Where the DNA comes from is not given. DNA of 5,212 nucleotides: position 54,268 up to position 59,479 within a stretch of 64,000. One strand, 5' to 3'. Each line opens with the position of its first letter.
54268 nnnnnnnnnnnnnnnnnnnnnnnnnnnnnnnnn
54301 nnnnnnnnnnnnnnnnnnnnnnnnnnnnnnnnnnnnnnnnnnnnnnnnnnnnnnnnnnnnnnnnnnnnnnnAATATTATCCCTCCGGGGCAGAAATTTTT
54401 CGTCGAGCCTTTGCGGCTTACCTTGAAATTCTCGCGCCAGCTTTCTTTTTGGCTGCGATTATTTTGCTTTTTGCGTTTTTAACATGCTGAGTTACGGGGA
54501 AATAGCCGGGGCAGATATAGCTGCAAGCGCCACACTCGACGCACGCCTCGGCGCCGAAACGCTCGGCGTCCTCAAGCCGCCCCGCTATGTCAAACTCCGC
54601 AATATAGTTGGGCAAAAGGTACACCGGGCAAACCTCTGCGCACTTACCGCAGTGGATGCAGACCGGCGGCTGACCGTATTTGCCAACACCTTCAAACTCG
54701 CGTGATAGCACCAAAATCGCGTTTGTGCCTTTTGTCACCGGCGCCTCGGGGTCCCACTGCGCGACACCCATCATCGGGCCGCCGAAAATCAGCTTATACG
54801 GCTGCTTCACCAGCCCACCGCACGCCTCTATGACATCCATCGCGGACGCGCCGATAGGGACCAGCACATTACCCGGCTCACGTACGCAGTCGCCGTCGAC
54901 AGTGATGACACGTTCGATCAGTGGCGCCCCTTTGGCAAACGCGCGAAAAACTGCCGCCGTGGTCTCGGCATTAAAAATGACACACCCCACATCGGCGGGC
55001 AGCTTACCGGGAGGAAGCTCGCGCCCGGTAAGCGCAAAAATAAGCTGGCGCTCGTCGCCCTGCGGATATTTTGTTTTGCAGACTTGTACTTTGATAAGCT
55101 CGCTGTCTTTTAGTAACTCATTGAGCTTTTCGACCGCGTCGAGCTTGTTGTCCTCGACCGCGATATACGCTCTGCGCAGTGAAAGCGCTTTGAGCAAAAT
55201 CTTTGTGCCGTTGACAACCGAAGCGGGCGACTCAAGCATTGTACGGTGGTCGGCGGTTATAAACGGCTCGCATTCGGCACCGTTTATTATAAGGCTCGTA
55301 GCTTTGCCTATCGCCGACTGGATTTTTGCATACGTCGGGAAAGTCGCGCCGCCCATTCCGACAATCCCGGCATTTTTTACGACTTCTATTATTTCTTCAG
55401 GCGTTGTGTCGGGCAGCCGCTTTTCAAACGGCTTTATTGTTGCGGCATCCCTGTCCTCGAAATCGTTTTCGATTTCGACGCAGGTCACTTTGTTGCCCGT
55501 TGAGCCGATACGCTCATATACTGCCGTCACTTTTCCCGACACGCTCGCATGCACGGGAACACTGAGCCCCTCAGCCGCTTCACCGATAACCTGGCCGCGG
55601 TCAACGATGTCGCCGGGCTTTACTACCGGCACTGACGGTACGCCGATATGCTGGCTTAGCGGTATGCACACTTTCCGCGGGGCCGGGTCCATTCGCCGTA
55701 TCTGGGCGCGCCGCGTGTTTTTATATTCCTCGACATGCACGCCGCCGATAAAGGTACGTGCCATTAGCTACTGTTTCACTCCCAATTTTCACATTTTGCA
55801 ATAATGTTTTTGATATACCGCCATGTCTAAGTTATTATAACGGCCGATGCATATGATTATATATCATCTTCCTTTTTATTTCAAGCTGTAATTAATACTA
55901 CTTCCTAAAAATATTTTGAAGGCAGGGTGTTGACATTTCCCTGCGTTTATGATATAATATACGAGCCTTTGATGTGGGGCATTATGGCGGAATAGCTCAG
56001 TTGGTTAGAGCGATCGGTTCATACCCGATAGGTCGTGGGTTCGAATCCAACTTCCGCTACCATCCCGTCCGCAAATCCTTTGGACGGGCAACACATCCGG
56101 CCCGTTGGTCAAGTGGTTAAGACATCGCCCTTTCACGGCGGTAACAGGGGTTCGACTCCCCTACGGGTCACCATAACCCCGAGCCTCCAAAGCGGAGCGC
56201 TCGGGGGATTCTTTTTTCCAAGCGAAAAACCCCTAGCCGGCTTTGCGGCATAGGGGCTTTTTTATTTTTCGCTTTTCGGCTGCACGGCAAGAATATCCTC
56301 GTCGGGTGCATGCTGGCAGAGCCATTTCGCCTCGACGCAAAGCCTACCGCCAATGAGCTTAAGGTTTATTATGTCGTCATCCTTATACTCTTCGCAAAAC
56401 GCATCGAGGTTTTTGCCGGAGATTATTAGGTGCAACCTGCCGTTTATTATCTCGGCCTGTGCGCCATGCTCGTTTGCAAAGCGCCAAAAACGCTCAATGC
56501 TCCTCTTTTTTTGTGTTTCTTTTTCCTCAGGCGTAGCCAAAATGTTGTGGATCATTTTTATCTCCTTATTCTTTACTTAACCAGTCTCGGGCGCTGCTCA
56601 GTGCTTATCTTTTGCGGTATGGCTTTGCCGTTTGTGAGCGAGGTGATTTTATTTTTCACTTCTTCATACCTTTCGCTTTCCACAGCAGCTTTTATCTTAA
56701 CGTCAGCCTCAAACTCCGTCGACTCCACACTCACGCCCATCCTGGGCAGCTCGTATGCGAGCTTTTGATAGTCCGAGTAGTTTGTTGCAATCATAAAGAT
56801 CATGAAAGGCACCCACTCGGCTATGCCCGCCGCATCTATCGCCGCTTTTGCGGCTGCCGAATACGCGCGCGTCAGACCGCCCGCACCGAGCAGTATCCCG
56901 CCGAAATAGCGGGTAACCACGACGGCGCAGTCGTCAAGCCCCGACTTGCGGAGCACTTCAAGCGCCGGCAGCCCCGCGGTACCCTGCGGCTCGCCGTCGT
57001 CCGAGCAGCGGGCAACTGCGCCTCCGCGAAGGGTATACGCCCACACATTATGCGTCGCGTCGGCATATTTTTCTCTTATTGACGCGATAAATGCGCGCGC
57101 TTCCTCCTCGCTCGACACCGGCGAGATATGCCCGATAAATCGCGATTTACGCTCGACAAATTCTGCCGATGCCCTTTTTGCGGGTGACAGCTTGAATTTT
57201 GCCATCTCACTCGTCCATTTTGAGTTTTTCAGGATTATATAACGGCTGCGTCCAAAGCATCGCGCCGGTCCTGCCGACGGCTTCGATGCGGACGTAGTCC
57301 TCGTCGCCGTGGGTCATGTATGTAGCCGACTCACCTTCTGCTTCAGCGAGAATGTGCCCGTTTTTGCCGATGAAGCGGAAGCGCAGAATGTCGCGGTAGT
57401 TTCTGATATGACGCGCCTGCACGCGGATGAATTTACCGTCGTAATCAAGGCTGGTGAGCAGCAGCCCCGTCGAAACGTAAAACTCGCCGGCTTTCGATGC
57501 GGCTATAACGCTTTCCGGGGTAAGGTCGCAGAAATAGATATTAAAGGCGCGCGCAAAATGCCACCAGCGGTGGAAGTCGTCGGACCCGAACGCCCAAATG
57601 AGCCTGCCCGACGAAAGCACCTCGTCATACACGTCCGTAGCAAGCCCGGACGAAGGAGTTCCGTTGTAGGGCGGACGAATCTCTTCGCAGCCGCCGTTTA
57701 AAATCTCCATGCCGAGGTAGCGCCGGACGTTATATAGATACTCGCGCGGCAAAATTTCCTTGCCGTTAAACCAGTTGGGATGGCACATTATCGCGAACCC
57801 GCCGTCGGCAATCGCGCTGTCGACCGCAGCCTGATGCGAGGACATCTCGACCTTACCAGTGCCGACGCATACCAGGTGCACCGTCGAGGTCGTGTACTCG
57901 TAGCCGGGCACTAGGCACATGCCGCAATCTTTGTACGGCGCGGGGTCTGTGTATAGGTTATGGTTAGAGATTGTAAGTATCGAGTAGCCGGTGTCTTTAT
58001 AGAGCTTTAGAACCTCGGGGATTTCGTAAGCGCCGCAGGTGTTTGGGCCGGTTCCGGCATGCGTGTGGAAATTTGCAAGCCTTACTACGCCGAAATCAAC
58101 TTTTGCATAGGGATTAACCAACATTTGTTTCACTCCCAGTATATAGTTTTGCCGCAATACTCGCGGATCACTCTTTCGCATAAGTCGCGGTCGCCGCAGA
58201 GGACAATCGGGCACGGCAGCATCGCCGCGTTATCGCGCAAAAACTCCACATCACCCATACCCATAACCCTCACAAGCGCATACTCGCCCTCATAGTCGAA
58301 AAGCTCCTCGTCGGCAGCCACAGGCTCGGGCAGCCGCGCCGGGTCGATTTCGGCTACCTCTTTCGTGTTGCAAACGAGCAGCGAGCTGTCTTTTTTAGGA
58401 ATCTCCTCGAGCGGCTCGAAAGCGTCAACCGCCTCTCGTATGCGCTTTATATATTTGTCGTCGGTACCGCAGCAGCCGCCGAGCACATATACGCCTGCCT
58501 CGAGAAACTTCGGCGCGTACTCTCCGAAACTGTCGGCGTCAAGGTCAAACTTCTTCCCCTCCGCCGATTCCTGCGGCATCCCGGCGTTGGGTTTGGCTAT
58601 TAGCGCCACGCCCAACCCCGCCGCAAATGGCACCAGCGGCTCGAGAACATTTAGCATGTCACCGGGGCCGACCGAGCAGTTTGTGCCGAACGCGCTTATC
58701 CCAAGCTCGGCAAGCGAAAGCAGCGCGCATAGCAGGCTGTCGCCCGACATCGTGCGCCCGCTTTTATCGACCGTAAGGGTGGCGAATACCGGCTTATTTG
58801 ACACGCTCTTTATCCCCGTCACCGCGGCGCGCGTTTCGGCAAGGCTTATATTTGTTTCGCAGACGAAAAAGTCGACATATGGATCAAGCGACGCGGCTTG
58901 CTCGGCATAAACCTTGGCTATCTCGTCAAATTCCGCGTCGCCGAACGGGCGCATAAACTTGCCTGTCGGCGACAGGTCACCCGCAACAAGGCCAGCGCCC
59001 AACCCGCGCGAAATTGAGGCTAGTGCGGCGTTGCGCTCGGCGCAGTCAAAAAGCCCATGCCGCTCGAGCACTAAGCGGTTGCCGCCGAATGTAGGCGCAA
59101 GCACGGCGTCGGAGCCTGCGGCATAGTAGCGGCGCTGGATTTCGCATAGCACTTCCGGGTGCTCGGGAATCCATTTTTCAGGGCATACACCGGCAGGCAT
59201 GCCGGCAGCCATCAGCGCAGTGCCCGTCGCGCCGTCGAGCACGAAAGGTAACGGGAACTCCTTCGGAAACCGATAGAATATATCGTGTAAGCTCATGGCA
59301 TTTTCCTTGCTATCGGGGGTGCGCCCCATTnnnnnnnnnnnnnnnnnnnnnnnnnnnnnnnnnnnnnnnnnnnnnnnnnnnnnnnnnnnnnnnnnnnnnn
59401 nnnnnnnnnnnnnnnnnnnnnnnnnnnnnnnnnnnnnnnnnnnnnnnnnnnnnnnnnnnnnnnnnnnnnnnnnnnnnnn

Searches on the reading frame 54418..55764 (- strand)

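Call 17: search_protein_families(library=pfam, proteins=[window:54418-55764:-], max_evalue=0.0001)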
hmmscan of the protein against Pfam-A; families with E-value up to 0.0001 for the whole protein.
window:54418-55764:- (448 aa): 12 families
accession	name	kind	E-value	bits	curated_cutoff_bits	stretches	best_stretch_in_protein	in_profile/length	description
PF01512.22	Complex1_51K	-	1.2e-49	168.5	31.2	1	129-273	1-149/150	Nuo51 FMN-binding domain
PF13375.12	RnfC_N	-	3.5e-29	101.3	25.6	1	4-102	2-100/101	RnfC Barrel sandwich hybrid domain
PF10531.15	SLBB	-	5.2e-12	45.9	27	1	286-335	1-55/55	SLBB domain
PF13183.11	Fer4_8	-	6.8e-09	36.6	27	1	369-419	5-65/68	4Fe-4S dicluster domain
PF12838.12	Fer4_7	-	4.3e-08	33.9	27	1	369-419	2-49/52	4Fe-4S dicluster domain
PF13237.11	Fer4_10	-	4.3e-08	33.4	25.5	1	366-419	6-53/53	4Fe-4S dicluster domain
PF13187.11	Fer4_9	-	4.7e-07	30.2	27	1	369-419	2-48/52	4Fe-4S dicluster domain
PF13534.11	Fer4_17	-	5.2e-07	30.6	22.2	1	369-420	2-58/61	4Fe-4S dicluster domain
PF00037.32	Fer4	-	1.2e-06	28.5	21.1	0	369-381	8-20/24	4Fe-4S binding domain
PF12837.12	Fer4_6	-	2.1e-06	27.8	25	0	369-382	9-22/24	4Fe-4S binding domain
PF12800.12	Fer4_4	-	1.4e-05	25.4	24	0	368-382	3-17/17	4Fe-4S binding domain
PF12797.12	Fer4_2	-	3e-05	24.1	24.5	0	405-419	7-21/22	4Fe-4S binding domain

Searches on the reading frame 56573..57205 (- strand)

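Call 17: search_protein_families(library=pfam, proteins=[window:56573-57205:-], max_evalue=0.0001)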
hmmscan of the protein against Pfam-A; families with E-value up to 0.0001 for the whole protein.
window:56573-57205:- (210 aa): 2 families
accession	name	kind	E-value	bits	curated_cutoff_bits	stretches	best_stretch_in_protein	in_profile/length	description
PF01205.25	UPF0029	-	7.9e-40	135.6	27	1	19-123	1-107/107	Uncharacterized protein family UPF0029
PF09186.17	DUF1949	-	9e-13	48.3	23.7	1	140-194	2-56/56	Domain of unknown function (DUF1949)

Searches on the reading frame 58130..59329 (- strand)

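Call 17: search_protein_families(library=pfam, proteins=[window:58130-59329:-], max_evalue=0.0001)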
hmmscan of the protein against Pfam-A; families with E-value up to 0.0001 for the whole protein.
window:58130-59329:- (399 aa): 1 family
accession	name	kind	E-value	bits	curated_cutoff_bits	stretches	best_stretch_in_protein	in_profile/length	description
PF02574.22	S-methyl_trans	-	3e-51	175.4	22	1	30-301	2-283/283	Homocysteine S-methyltransferase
